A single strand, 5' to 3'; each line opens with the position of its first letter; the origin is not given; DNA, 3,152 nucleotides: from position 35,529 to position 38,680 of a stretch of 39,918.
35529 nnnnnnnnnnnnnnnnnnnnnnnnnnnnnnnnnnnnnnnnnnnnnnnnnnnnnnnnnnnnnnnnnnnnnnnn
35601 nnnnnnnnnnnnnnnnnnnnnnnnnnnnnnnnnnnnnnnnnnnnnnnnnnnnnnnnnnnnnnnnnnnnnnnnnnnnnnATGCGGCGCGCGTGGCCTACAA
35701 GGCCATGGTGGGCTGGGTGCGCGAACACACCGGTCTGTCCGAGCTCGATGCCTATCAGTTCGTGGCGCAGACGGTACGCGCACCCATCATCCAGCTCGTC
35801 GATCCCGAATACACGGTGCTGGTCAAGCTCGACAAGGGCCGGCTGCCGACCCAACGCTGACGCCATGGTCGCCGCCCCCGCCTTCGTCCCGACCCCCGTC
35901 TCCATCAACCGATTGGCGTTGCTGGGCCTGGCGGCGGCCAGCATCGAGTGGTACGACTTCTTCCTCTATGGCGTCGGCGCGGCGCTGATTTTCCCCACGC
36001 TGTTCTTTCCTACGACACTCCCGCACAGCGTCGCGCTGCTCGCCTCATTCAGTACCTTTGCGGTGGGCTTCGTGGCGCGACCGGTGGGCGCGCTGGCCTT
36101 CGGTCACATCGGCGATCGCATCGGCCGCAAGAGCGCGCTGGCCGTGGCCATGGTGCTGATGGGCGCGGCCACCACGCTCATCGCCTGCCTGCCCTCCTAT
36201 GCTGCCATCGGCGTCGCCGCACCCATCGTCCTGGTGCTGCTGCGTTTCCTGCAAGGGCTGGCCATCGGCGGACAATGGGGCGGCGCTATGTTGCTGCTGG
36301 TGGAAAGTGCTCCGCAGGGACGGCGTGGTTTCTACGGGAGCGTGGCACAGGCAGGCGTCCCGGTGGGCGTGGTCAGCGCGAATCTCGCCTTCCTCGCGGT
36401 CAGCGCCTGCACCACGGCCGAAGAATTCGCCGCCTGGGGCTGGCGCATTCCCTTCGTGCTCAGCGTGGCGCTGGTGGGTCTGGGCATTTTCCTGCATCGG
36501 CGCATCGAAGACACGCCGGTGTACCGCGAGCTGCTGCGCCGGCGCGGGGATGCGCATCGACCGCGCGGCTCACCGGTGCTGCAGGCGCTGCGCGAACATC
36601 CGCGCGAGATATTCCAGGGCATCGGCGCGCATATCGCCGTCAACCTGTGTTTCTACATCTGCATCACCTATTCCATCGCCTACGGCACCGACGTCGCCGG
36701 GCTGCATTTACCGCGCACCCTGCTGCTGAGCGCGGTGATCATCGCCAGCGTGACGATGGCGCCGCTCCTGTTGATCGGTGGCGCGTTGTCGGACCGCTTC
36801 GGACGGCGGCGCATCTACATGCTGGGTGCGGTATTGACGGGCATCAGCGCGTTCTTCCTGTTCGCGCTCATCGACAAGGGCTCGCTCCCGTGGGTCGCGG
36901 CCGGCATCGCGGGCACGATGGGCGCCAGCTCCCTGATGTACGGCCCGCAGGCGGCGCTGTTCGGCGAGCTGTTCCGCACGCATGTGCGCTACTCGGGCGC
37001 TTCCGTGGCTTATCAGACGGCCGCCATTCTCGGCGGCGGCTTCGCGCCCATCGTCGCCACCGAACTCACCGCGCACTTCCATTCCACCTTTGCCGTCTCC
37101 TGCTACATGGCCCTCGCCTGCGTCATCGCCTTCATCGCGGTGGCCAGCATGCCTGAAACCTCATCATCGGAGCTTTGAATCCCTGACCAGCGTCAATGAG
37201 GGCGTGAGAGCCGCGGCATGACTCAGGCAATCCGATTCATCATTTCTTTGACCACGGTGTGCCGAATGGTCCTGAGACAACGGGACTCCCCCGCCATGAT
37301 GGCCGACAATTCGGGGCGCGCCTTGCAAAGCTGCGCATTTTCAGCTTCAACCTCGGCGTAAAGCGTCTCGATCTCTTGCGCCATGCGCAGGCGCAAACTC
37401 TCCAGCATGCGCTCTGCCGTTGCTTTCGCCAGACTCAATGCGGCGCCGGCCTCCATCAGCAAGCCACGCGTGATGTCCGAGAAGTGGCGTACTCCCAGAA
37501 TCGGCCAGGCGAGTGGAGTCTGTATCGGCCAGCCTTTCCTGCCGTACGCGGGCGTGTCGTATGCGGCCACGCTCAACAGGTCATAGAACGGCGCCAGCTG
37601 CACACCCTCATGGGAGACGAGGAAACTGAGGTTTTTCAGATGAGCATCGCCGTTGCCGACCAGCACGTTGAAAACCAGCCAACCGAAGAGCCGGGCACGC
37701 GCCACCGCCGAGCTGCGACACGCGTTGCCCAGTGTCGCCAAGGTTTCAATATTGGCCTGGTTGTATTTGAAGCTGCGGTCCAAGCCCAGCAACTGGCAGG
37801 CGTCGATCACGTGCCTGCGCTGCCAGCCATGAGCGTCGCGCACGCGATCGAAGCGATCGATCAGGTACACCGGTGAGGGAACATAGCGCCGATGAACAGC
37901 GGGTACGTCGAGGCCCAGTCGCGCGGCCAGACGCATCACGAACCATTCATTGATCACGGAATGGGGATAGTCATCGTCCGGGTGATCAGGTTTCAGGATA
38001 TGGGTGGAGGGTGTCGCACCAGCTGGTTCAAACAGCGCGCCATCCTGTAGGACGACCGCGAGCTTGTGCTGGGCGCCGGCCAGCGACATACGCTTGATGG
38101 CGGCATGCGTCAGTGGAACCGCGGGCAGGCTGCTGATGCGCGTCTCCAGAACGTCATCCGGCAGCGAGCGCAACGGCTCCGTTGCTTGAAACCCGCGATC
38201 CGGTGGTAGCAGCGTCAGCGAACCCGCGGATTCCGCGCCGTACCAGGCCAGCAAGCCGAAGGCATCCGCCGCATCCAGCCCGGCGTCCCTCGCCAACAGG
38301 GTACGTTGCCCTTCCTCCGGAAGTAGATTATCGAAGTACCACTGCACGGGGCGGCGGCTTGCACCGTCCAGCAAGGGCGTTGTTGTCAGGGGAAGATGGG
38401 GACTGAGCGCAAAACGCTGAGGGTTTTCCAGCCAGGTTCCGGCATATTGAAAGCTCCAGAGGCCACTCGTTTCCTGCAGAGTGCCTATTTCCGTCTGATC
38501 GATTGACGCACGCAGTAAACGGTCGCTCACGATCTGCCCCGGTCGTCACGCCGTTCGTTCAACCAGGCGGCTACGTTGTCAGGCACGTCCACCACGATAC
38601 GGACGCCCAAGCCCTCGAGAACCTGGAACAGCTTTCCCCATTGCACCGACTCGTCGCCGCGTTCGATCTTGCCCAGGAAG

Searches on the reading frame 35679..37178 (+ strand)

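Call 70: search_protein_families(library=pfam, proteins=[window:35679-37178:+], max_evalue=0.001)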
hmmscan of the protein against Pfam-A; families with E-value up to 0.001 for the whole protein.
window:35679-37178:+ (499 aa): 2 families
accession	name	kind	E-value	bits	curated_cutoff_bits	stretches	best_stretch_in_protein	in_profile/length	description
PF00083.30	Sugar_tr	-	1.3e-29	103.8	22.3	2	88-283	10-198/452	Sugar (and other) transporter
PF07690.21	MFS_1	-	7.9e-29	101.1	33.4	2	95-360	6-251/347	Major Facilitator Superfamily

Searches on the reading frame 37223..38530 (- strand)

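Call 70: search_protein_families(library=pfam, proteins=[window:37223-38530:-], max_evalue=0.001)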
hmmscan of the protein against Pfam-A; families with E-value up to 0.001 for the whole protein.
window:37223-38530:- (435 aa): 2 families
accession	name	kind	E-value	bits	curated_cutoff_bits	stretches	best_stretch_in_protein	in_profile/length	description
PF07804.18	HipA_C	-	6.8e-51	173.4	30.5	1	148-380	1-206/213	HipA-like C-terminal domain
PF13657.11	Couple_hipA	-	1.5e-20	74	22.5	1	8-107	3-98/99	HipA N-terminal domain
